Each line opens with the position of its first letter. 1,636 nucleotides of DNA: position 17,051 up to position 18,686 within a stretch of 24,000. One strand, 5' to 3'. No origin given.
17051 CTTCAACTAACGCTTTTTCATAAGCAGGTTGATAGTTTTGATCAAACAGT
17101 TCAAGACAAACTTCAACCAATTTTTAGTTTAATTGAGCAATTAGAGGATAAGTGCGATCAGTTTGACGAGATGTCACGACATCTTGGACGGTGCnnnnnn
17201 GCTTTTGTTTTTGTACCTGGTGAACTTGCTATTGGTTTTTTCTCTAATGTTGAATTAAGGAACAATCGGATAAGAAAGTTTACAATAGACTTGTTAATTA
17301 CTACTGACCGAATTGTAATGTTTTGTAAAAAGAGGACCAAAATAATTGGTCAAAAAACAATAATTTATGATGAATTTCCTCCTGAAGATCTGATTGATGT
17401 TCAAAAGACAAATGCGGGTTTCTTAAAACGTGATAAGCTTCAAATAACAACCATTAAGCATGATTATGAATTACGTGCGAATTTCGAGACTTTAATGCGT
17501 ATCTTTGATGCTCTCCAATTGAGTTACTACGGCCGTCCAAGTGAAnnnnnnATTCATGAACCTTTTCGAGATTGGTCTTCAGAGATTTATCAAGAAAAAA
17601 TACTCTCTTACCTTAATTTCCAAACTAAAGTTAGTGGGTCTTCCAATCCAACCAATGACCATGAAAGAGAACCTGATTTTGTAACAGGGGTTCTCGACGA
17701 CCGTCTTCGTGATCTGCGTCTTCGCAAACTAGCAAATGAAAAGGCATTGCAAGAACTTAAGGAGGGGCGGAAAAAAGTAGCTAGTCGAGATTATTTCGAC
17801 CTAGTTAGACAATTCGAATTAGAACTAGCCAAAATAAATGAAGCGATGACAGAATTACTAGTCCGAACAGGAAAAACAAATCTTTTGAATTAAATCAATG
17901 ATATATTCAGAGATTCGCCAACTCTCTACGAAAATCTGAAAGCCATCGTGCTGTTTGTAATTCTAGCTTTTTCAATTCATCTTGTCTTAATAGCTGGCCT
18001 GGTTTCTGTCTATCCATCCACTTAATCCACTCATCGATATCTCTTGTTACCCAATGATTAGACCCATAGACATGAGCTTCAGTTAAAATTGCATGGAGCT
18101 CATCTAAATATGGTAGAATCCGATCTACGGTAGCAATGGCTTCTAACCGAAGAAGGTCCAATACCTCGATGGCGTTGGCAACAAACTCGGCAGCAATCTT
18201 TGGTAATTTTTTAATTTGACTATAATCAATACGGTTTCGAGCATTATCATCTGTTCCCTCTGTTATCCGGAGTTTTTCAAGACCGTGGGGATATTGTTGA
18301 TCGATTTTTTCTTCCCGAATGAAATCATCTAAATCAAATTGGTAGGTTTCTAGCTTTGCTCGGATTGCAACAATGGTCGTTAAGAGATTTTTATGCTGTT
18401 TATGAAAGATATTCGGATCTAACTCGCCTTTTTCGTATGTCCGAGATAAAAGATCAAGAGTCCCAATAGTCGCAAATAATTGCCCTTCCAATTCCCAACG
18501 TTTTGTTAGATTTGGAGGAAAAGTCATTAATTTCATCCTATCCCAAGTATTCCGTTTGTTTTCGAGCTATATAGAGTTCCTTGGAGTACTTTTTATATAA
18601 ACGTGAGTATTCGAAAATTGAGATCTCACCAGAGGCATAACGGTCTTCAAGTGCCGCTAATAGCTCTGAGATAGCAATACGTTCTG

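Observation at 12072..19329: Near-complete eukaryote-type ESCRT-I/-II/-III plus Vps4 gene cluster in an archaeal core-genome context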

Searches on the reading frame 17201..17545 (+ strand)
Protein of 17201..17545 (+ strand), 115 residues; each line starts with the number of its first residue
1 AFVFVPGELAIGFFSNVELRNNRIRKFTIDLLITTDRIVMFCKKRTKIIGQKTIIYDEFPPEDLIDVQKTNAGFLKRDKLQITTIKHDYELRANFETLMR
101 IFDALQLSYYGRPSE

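Call 56: search_solved_structures(query=A6, max_evalue=10, show_alignments=2)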
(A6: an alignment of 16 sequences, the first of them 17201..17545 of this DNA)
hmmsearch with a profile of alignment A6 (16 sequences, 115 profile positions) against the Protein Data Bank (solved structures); distinct sequences matched with E-value up to 10: 7.
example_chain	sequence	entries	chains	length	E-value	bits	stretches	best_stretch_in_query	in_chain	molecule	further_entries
3il0_A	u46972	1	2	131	0.034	17.3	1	27-110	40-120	Aminopeptidase P; XAA-pro aminopeptidase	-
2q2g_A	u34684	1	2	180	0.35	14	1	24-72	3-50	Heat shock 40 kDa protein, putative (fragment)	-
1xs8_A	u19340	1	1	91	0.48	13.5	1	2-56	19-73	UPF0269 protein yggX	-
4dbb_A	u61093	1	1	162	0.5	13.5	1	14-43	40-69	Amyloid beta A4 precursor protein-binding family A member 1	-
1yhd_A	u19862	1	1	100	0.52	13.4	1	2-55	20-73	UPF0269 protein yggX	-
6xtb_E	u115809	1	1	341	0.76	12.9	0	3-39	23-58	Bardet-Biedl syndrome 5 protein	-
8fxs_A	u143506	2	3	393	1.5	11.9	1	14-66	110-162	Transforming growth factor beta-2 proprotein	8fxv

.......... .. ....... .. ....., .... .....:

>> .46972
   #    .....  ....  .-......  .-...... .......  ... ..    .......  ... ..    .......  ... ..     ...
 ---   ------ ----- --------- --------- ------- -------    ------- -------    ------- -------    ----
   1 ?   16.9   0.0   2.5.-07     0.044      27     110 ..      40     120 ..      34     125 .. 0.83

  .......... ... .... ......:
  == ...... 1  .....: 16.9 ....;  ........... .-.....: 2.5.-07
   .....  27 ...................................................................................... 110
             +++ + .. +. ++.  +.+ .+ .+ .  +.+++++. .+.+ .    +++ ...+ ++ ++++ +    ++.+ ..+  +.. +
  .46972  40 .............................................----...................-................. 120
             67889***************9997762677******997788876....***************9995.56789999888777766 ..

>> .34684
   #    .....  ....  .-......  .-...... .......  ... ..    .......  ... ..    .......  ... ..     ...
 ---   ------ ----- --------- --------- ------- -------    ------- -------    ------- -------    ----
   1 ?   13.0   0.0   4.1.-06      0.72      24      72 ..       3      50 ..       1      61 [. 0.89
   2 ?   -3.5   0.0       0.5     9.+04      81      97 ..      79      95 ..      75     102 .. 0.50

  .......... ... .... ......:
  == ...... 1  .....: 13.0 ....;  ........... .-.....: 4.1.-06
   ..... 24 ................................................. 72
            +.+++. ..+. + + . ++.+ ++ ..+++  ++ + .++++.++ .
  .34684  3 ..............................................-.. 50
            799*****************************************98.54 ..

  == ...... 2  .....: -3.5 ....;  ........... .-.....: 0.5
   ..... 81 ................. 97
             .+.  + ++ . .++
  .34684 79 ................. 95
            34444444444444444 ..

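Call 62: predict_structure(alignment_id=A7)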
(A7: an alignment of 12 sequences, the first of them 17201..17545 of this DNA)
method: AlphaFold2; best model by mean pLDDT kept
length: 115 residues; sequences in the alignment: 12
mean_pLDDT: 85.8   pTM: 0.79
mean pLDDT of the five models: 85.8, 85.6, 85.1, 84.0, 83.4
residues with pLDDT >= 90: 69; 70-90: 29; 50-70: 17; < 50: 0
segments of 3 or more residues with pLDDT < 50: none
pLDDT, mean of each block of 10 residues (from residue 1): 86 93 79 96 68 87 91 74 92 93 93 69
secondary structure, 60 per line:
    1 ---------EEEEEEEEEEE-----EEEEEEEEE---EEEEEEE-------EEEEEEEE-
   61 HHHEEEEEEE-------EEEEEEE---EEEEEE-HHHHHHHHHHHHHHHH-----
elements in order: E10-20 E26-34 E38-44 E52-59 E64-70 E78-84 E88-93 H95-110

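Call 64: fold_search(model_id=the predicted structure, library=pdb)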
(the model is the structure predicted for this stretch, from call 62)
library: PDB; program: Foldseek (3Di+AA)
matches with E <= 10: 1072; with E <= 0.001: 17
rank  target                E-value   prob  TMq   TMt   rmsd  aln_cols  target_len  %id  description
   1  2cay_A                7.3e-05  1.00  0.66  0.58   4.2       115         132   12  Vps36 N-terminal PH domain (released 2006-04-07)
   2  2cay_B                9.5e-05  1.00  0.66  0.59   4.2       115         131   12  Vps36 N-terminal PH domain (released 2006-04-07)
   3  1zc3_B                1.6e-04  1.00  0.69  0.72   2.9       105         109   11  Crystal structure of the Ral-binding domain of Exo84 in complex with the active RalA (released 2005-06-14)
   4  1zc4_B                2.0e-04  1.00  0.69  0.70   3.0       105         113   11  Crystal structure of the Ral-binding domain of Exo84 in complex with the active RalA (released 2005-06-14)
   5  1kz7_C                4.6e-04  1.00  0.57  0.23   4.5       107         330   14  Crystal Structure of the DH/PH Fragment of Murine Dbs in Complex with the Placental Isoform of Human Cdc42 (released 2002-03-20)
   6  1kzg_C                6.3e-04  1.00  0.61  0.24   4.2       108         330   13  DbsCdc42(Y889F) (released 2002-03-20)
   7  5ukl_A                7.0e-04  1.00  0.62  0.13   3.7       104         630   12  Human GRK2 in complex with Gbetagamma subunits and CCG222886 (14bd) (released 2017-04-05)
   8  1kz7_A                7.0e-04  1.00  0.61  0.24   4.0       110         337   14  Crystal Structure of the DH/PH Fragment of Murine Dbs in Complex with the Placental Isoform of Human Cdc42 (released 2002-03-20)
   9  6tuh_C                7.8e-04  1.00  0.62  0.49   5.6       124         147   10  PH domain of Bruton's tyrosine kinase bound to compound 1 (released 2020-11-25)
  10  1lw3                  8.3e-04  1.00  0.72  0.18   3.5       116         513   13  Crystal Structure of Myotubularin-related protein 2 complexed with phosphate (released 2003-10-07)
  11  5nlv                  8.3e-04  1.00  0.63  0.23   4.3       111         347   13  Brag2 Sec7-PH (390-763) (released 2017-09-27)
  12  6tse_A                8.3e-04  1.00  0.64  0.46   6.0       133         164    8  Crystal Structure of 1-methylindoline-2,3-dione covalently bound to the PH domain of Bruton's tyrosine kinase mutant R (released 2020-11-25)
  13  1x1f_MODEL_1_A        8.3e-04  1.00  0.56  0.46   6.2       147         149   10  Solution structure of the PH domain of human Docking protein BRDG1 (released 2005-10-04)
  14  7k7z_A                8.7e-04  1.00  0.56  0.12   4.0       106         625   12  Structure of a hit for G Protein Coupled Receptor Kinase 2 (GRK2) Inhibitor for the Potential Treatment of Heart Failu (released 2020-10-28)
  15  2hth_B                8.7e-04  1.00  0.60  0.54   5.8       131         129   14  Structural basis for ubiquitin recognition by the human EAP45/ESCRT-II GLUE domain (released 2006-10-24)
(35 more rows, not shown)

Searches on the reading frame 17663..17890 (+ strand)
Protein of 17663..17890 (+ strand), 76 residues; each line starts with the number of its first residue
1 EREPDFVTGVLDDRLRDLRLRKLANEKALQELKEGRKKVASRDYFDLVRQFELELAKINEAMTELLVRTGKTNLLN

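Call 50: search_solved_structures(query=A5, max_evalue=10, show_alignments=3)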
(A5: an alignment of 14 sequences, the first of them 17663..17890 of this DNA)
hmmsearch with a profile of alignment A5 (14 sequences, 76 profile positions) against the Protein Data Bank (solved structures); distinct sequences matched with E-value up to 10: 16.
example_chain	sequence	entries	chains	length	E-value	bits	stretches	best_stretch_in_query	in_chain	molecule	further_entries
2osz_A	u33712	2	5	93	0.031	17.3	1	39-68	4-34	Nucleoporin p58/p45 | Nucleoporin Nup58/Nup45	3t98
4v91_O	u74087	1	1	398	0.037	17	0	34-59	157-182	UL13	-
4jq5_A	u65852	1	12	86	0.063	16.3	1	41-68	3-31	Nucleoporin p58/p45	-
4jo9_B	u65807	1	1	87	0.065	16.2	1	41-68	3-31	Nucleoporin p58/p45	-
4jo7_E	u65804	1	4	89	0.069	16.1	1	41-68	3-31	Nucleoporin p58/p45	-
4y66_B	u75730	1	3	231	0.075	16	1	7-53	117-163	Putative tbpip family protein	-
4xo2_A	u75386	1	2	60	0.47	13.5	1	46-74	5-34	Protein GnsA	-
3sks_A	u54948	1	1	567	0.48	13.4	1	35-68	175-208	Putative Oligoendopeptidase F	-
2n35_A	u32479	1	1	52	0.52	13.3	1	22-62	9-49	Albumin binding protein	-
3d8l_A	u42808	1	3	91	0.55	13.2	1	37-66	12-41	ORF12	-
5c3l_B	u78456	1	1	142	0.69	12.9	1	40-67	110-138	Nucleoporin Nup58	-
5ijn_G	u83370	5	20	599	1.1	12.3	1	40-67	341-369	NUCLEAR PORE COMPLEX PROTEIN NUP58 | Nucleoporin p58/p45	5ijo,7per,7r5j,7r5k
7wkk_I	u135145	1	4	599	1.1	12.3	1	40-68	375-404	MGC84997 protein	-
7a48_B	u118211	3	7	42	2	11.4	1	48-68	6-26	APH colied-coil | APH coiled-coil | Coiled-coil APH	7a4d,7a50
9ygm_SG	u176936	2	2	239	2.5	11.2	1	20-74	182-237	40S ribosomal protein eS6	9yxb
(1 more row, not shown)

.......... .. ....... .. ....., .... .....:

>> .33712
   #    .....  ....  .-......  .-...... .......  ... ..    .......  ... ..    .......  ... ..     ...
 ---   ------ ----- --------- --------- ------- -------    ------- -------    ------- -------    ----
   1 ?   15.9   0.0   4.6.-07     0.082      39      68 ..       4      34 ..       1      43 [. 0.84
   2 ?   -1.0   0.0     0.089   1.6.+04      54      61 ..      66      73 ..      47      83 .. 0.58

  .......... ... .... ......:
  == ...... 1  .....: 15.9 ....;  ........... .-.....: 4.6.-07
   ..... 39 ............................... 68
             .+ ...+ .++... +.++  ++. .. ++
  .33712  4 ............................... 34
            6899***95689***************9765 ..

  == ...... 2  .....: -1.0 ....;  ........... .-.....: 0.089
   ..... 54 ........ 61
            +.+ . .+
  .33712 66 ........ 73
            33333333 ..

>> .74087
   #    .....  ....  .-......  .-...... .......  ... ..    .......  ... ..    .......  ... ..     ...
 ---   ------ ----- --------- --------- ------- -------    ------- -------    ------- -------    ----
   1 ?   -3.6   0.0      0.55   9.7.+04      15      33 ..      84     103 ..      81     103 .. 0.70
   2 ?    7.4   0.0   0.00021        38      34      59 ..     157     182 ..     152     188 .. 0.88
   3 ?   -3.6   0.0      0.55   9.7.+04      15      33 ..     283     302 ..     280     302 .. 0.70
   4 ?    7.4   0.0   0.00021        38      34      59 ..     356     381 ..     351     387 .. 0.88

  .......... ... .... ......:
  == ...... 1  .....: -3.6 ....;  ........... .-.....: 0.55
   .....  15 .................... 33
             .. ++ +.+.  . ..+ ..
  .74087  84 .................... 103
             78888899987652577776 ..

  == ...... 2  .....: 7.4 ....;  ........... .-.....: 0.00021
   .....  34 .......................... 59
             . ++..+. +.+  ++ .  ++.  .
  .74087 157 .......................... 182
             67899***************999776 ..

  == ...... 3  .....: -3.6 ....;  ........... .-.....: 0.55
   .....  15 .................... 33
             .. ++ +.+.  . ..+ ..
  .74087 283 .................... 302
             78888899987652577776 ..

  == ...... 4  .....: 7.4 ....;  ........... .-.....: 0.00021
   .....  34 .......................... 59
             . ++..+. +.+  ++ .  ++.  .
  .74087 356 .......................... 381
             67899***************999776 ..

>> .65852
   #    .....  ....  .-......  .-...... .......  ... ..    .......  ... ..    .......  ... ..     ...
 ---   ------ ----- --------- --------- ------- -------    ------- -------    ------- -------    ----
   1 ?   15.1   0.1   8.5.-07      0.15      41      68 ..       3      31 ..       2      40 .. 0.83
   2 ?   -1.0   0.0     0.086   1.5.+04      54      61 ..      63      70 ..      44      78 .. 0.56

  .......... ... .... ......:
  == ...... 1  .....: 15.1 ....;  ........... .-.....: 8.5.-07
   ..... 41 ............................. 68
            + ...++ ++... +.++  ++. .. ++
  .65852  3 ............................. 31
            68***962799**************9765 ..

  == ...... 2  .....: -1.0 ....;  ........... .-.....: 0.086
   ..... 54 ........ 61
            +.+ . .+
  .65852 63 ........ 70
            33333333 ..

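Call 52: search_protein_families(library=pfam, alignment_id=A5, max_evalue=10)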
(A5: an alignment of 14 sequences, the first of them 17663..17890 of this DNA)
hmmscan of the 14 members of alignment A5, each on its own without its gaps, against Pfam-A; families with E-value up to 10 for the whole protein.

A. member 1, window:17663-17890:+ (76 aa): 0 families

B. families by the number of members that match (of 14 scanned): 14 families
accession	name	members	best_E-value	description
PF01628.27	HrcA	2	0.014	HrcA protein C terminal domain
PF07106.19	TBPIP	2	0.074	TBPIP/Hop2 winged helix domain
PF02520.22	ANIS5_cation-bd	1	0.011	SXP/RAL-2 family protein Ani s 5-like, metal-binding domain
PF09403.15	FadA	1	0.017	Adhesion protein FadA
PF10548.14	P22_AR_C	1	0.03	P22AR C-terminal domain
PF08965.17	Aca2_YdiL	1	0.032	Aca2/YdiL-like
PF05120.17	GvpG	1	0.05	Gas vesicle protein G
PF21680.2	GIDA_C_1st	1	0.057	tRNA modifying enzyme MnmG/GidA C-terminal helical domain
PF07058.16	MAP70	1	0.067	Microtubule-associated protein 70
PF03623.18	Focal_AT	1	0.072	Focal adhesion targeting region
PF16148.10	DUF4856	1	0.17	Domain of unknown function (DUF4856)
PF14712.11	Snapin_Pallidin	1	0.18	Snapin/Pallidin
PF08656.15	DASH_Dad3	1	0.26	DASH complex subunit Dad3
PF16808.10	PKcGMP_CC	1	2.1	Coiled-coil N-terminus of cGMP-dependent protein kinase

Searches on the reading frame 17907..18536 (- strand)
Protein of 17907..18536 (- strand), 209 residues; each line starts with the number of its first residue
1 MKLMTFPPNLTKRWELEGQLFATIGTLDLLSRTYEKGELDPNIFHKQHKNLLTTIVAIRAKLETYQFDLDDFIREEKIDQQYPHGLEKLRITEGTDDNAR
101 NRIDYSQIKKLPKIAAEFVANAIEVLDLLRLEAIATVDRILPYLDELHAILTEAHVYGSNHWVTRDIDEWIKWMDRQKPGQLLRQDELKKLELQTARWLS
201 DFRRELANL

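Call 3: search_protein_families(library=pfam, proteins=[window:17907-18536:-], max_evalue=1)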
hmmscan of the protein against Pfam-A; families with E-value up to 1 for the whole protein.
window:17907-18536:- (209 aa): 2 families
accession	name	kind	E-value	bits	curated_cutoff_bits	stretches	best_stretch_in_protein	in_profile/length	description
PF03997.17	VPS28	-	1.7e-12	48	24.5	1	19-195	3-177/188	VPS28 protein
PF04740.18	LXG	-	0.066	13.5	26.5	1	56-123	78-147/202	LXG domain of WXG superfamily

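Call 66: search_protein_families(library=ncbifam, proteins=[window:17907-18536:-], max_evalue=0.001)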
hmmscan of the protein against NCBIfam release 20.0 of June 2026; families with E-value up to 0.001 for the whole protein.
window:17907-18536:- (209 aa): 0 families

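Call 76: search_solved_structures(query=window:17907-18536:-, max_evalue=1)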
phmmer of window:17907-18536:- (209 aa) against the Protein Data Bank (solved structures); distinct sequences matched with E-value up to 1: 33.
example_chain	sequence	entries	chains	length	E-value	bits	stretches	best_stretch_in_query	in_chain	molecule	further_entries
9jo8_A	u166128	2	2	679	2.2e-08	37.6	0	132-180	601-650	TALE repeat protein targeting mitochondiral ND1-L gene. | TALE repeat protein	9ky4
9lcz_A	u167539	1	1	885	1.2e-06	31.9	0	132-156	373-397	Inactivate TOD6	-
9lcx_A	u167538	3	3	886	1.2e-06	31.9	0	132-156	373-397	Inactivate TOD6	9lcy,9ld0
9ld1_A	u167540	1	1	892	1.2e-06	31.9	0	132-156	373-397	inactivate TOD4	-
4oto_A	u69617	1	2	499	3.6e-06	30.3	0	132-164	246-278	Hax3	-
4osl_A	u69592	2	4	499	4.4e-06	30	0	132-161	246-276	Hax3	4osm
3v6p_A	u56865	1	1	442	5e-06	29.9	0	132-157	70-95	dHax3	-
6jw5_A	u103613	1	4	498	7.6e-06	29.3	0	132-160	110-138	TAL effector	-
6jtq_A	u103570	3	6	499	7.6e-06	29.3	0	132-160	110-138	TAL effector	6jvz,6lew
4ot3_A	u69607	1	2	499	7.7e-06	29.3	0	132-156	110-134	Hax3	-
6jw0_A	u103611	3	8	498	7.7e-06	29.3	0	132-157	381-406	TAL effector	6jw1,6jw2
4osk_A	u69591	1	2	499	9.1e-06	29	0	132-177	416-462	Hax3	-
4gjp_A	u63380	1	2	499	9.1e-06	29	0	132-160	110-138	Hax3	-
6jw3_A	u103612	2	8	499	9.2e-06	29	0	132-160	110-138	TAL effector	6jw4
4osv_A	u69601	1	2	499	9.3e-06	29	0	132-156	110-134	Hax3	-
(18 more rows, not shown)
